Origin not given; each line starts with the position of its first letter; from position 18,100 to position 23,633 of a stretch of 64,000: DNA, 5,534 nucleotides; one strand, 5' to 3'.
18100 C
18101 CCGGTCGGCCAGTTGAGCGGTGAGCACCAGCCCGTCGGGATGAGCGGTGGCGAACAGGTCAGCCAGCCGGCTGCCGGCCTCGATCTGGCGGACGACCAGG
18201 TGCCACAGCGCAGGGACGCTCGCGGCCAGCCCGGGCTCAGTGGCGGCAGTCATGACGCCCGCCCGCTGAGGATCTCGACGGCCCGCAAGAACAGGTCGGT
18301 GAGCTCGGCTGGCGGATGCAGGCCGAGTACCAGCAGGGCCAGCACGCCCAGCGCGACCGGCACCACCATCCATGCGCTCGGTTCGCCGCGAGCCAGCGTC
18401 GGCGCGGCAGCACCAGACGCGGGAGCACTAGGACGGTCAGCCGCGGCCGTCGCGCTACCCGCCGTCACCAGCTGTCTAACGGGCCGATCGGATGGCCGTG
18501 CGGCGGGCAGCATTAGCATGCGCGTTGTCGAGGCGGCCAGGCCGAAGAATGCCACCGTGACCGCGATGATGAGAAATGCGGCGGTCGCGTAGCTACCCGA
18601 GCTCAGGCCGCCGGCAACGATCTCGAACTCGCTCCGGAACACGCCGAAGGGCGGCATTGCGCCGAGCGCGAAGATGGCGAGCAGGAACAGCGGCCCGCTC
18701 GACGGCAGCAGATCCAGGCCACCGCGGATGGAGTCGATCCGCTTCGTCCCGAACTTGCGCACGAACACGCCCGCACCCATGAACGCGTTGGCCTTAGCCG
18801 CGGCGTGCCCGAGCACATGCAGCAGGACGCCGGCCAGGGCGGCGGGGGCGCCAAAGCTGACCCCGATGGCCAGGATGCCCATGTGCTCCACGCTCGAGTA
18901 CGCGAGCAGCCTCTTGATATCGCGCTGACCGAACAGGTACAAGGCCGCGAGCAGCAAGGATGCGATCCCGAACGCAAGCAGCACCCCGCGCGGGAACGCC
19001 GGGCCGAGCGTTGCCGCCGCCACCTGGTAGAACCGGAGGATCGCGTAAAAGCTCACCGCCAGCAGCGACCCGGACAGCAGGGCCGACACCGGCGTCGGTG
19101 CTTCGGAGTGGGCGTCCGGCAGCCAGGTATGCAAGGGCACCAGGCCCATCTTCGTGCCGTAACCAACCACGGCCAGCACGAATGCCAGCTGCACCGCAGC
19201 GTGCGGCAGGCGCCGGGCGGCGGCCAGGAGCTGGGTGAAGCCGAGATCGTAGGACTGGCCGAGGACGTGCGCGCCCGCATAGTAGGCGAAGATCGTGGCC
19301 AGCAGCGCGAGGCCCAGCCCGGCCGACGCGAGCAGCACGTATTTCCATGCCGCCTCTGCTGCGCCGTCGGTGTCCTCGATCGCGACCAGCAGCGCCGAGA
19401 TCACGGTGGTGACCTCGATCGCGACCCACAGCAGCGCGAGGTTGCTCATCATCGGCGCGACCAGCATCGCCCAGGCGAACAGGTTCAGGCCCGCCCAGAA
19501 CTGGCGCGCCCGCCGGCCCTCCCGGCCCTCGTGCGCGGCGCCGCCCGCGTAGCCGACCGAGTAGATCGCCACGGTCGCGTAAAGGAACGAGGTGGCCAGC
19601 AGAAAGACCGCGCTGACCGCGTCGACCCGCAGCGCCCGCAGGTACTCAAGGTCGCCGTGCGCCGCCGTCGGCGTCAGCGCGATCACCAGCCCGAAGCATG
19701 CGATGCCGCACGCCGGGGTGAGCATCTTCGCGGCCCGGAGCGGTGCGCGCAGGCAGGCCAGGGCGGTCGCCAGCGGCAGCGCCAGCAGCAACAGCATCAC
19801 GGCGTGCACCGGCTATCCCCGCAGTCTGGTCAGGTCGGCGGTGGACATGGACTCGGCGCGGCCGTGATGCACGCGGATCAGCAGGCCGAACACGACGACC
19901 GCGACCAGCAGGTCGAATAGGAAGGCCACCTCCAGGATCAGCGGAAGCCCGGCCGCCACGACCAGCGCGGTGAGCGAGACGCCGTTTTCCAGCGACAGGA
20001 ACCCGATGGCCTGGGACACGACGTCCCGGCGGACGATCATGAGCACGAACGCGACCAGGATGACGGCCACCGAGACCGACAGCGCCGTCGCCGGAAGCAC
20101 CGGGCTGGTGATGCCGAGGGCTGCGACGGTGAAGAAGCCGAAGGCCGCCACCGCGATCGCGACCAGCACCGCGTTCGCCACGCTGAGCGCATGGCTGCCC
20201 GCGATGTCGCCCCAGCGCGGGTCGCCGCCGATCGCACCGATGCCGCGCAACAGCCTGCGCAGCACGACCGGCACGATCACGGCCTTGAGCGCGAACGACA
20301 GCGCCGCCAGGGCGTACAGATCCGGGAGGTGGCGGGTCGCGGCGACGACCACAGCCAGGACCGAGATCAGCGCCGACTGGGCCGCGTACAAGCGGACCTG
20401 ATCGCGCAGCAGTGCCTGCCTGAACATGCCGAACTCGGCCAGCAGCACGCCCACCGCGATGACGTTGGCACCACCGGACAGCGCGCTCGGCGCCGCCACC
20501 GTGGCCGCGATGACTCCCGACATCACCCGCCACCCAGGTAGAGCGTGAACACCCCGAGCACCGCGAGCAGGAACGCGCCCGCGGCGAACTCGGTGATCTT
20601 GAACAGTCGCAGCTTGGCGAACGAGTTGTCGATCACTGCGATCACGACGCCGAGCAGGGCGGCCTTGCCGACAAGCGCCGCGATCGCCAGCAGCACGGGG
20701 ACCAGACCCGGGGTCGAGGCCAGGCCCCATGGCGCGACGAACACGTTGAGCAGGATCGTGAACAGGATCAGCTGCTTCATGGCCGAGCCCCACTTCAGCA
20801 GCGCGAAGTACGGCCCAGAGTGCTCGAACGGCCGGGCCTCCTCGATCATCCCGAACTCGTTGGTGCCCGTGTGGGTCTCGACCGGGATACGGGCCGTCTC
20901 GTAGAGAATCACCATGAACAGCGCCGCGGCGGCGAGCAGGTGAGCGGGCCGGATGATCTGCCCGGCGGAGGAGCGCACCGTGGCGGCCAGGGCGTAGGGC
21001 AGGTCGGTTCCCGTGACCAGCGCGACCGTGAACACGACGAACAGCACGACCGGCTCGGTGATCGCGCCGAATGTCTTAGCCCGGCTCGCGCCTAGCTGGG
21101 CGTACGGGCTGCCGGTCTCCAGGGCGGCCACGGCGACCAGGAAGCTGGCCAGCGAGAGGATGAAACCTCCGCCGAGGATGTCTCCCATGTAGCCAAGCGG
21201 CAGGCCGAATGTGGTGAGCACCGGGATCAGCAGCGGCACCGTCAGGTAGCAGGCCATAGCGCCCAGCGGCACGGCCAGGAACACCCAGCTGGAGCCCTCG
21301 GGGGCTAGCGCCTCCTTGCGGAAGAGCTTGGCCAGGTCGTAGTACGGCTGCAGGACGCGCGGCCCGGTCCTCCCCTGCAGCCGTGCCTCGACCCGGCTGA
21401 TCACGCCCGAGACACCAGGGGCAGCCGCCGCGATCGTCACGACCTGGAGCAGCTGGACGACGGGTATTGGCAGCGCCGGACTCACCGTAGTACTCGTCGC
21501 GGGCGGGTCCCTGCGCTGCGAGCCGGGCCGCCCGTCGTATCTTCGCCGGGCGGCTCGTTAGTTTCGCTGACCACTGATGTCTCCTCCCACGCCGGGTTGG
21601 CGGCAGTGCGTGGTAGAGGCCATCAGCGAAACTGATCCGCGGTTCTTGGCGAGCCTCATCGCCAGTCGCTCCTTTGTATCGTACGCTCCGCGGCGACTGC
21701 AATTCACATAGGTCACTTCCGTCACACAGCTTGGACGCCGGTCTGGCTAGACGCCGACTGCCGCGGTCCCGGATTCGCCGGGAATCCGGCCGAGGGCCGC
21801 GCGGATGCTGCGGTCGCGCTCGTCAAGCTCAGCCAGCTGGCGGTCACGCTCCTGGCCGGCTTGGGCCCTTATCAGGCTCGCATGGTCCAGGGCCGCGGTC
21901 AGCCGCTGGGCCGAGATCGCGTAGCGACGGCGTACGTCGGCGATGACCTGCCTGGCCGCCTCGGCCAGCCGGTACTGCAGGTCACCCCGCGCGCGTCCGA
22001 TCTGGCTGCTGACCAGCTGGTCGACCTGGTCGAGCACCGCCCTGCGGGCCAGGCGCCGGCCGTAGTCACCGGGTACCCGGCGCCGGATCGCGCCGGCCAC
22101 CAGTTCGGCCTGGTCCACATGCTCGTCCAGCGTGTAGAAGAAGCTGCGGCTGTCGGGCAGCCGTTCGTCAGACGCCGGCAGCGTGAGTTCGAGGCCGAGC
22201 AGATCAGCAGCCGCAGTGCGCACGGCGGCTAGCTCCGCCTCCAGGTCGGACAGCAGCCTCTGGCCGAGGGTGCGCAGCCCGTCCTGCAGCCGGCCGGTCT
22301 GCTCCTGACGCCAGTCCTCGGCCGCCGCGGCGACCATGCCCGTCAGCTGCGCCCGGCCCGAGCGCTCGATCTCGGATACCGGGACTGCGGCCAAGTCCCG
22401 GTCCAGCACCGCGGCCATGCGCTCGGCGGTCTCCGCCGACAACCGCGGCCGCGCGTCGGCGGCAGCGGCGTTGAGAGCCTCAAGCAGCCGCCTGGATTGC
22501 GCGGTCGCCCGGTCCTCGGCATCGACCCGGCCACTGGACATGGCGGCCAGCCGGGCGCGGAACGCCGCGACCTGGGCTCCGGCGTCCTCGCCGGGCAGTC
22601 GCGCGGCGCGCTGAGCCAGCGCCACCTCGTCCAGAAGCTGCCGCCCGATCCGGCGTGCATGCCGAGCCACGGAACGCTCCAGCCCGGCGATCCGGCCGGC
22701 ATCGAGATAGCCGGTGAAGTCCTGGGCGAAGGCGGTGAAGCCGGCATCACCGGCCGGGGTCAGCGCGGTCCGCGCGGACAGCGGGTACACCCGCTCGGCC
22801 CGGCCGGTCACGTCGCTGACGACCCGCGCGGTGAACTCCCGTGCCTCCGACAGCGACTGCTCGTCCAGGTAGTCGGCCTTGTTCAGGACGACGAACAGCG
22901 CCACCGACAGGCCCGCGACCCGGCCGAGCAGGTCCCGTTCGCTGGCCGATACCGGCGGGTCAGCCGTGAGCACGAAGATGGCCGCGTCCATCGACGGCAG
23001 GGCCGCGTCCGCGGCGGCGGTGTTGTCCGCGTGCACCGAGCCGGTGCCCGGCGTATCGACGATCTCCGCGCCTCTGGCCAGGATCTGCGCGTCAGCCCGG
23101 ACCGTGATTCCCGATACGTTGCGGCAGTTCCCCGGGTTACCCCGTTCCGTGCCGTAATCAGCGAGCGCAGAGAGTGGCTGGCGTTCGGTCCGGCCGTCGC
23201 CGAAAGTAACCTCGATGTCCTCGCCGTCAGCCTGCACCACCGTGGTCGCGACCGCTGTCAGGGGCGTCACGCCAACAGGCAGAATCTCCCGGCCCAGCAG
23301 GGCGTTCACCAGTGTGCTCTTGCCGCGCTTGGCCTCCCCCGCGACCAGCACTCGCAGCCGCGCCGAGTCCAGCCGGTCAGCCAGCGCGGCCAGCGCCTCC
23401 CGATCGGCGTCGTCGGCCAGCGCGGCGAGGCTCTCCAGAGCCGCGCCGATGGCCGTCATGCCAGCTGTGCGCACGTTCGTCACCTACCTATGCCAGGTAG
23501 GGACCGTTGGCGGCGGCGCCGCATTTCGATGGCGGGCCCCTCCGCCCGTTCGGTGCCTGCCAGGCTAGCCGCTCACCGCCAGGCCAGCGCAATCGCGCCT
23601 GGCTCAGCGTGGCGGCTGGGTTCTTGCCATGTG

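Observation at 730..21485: Two diverged, syntenic complex-I-like (Ehr-type) operons whose hydrogenase large subunits lack every Ni-Fe ligand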

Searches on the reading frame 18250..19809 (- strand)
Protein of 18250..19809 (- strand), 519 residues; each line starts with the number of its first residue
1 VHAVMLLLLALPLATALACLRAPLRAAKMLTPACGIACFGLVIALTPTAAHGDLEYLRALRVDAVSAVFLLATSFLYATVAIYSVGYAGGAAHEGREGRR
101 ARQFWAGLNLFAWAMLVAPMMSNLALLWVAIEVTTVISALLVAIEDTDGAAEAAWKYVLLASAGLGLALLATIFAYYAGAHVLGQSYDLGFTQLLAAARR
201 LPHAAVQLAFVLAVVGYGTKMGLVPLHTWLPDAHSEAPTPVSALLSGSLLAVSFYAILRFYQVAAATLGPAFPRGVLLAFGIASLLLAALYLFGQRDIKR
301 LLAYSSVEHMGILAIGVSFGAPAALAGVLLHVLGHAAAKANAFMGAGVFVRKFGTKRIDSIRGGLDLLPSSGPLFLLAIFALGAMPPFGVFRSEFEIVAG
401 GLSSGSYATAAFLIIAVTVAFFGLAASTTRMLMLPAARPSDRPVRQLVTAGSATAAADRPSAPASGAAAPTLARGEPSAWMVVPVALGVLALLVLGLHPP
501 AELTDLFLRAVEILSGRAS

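Call 6: search_protein_families(library=pfam, proteins=[window:18250-19809:-], max_evalue=0.01)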
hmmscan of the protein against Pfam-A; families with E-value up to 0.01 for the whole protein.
window:18250-19809:- (519 aa): 2 families
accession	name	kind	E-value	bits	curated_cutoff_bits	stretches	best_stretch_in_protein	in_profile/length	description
PF00361.26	Proton_antipo_M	-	1.9e-48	165.6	21.5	1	123-415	3-289/294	NADH:quinone oxidoreductase/Mrp antiporter, TM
PF00662.26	Proton_antipo_N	-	0.0029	17.9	24.5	1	57-87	10-40/51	NADH-Ubiquinone oxidoreductase (complex I), chain 5 N-terminus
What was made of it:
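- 18250..19809 (-): N2: HyfF/NuoN-like antiporter-like subunit. Pfam Proton_antipo_M 1.9e-48 (call 6).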

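Call 34: search_solved_structures(query=window:18250-19809:-, max_evalue=1e-10, show_alignments=2)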
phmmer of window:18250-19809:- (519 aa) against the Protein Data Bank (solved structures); distinct sequences matched with E-value up to 1e-10: 76 (the best 60 are shown).
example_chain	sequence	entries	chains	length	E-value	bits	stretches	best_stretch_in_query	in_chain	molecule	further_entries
6hum_D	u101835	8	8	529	6.7e-26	94.5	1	121-430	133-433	NAD(P)H-quinone oxidoreductase chain 4 1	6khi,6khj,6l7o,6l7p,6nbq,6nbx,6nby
6u8y_H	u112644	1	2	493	1.3e-25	93.5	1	123-419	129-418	NADH dehydrogenase subunit N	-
6cfw_H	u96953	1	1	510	2.5e-25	92.6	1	61-442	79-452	Monovalent cation/H+ antiporter subunit D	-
7p61_M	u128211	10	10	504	4.2e-24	88.6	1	151-408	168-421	NADH dehydrogenase I subunit M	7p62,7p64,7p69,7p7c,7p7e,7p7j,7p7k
3rko_M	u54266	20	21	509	4.3e-24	88.6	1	151-408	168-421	NADH-QUINONE OXIDOREDUCTASE SUBUNIT M | NADH dehydrogenase I subunit M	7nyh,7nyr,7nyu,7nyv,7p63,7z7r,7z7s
6hum_F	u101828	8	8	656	6.2e-23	84.7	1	48-401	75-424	NADH dehydrogenase subunit 5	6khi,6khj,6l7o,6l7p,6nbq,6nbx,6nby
6hum_B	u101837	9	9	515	1.6e-22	83.3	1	114-433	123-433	NAD(P)H-quinone oxidoreductase subunit 2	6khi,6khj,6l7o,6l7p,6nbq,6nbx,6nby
8e9g_L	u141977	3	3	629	1.4e-21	80.3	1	52-426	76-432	NADH-quinone oxidoreductase, L subunit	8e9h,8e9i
7wff_D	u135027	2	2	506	3.2e-21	79.1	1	123-423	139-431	NAD(P)H-quinone oxidoreductase chain 4, chloroplastic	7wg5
8e73_2M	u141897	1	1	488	4.2e-21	78.7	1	110-427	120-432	Nad2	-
7tgh_4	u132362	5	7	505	4.4e-21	78.6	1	83-427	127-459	NADH-ubiquinone oxidoreductase chain 4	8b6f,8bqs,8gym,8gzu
7ar7_N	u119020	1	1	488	5.2e-21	78.4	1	112-424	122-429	NADH-ubiquinone oxidoreductase chain 2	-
7a23_I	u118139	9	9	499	8.8e-21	77.6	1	112-424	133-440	Nad2m | NADH-ubiquinone oxidoreductase chain 2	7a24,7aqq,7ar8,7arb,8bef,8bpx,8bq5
8qby_L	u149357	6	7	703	9e-21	77.6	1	51-422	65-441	NADH dehydrogenase subunit L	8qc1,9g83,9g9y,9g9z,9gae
8e9g_M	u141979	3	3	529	2.2e-20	76.3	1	60-449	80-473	NADH-quinone oxidoreductase, M subunit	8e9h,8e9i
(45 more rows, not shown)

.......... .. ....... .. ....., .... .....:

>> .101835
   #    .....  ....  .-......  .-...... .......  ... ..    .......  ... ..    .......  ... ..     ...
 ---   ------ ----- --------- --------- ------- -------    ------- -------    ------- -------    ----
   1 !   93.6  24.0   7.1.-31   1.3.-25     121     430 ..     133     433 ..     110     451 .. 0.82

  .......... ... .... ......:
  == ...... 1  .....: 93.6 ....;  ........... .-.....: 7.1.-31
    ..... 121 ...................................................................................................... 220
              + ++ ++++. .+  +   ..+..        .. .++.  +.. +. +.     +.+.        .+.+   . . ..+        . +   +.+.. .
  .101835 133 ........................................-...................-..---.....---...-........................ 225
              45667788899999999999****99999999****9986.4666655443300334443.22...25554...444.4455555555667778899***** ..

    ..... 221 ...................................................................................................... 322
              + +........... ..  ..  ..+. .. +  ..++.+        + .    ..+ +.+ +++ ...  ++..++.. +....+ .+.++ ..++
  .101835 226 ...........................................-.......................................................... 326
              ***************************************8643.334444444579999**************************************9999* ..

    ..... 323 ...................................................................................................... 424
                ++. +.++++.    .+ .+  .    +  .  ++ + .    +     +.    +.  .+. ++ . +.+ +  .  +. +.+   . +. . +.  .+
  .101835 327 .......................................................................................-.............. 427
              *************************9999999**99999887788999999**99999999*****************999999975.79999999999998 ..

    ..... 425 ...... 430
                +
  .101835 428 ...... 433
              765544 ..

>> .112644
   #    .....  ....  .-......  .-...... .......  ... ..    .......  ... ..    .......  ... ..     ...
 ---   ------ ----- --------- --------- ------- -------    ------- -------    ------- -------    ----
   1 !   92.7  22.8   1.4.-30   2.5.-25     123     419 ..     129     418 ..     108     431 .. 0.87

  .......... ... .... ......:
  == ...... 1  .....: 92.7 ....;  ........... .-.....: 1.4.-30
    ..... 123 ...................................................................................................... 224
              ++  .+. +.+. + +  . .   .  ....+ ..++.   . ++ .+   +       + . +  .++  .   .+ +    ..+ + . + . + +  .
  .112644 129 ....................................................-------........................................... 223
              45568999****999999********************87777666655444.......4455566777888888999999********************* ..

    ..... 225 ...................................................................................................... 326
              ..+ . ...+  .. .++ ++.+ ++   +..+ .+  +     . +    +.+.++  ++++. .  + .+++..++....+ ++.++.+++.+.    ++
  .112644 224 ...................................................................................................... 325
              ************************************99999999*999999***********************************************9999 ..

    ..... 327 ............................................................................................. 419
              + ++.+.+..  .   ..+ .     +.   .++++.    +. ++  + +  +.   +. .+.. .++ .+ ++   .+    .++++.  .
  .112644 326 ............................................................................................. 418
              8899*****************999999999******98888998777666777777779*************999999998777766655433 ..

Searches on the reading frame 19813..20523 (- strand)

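Call 6: search_protein_families(library=pfam, proteins=[window:19813-20523:-], max_evalue=0.01)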
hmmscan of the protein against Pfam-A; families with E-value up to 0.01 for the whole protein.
window:19813-20523:- (236 aa): 1 family
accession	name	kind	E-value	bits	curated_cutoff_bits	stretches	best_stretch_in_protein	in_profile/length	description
PF23711.1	DUF7156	-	0.0012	19.3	27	1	36-64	19-47/53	Family of unknown function (DUF7156)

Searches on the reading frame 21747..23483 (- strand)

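Call 19: search_protein_families(library=pfam, proteins=[window:21747-23483:-], max_evalue=0.001)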
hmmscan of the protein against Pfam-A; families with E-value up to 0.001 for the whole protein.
window:21747-23483:- (578 aa): 4 families
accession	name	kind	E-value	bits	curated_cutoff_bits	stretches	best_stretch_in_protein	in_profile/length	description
PF00350.29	Dynamin_N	-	7e-22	78.7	27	1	45-202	1-167/168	Dynamin family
PF00009.33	GTP_EFTU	-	1.6e-09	38.1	26.5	1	137-241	69-173/188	Elongation factor Tu GTP binding domain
PF01926.29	MMR_HSR1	-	1.6e-06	28.6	21.9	1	44-202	1-113/113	50S ribosome-binding GTPase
PF03193.22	RsgA_GTPase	-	2.3e-05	24.7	30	0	24-70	90-134/174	RsgA GTPase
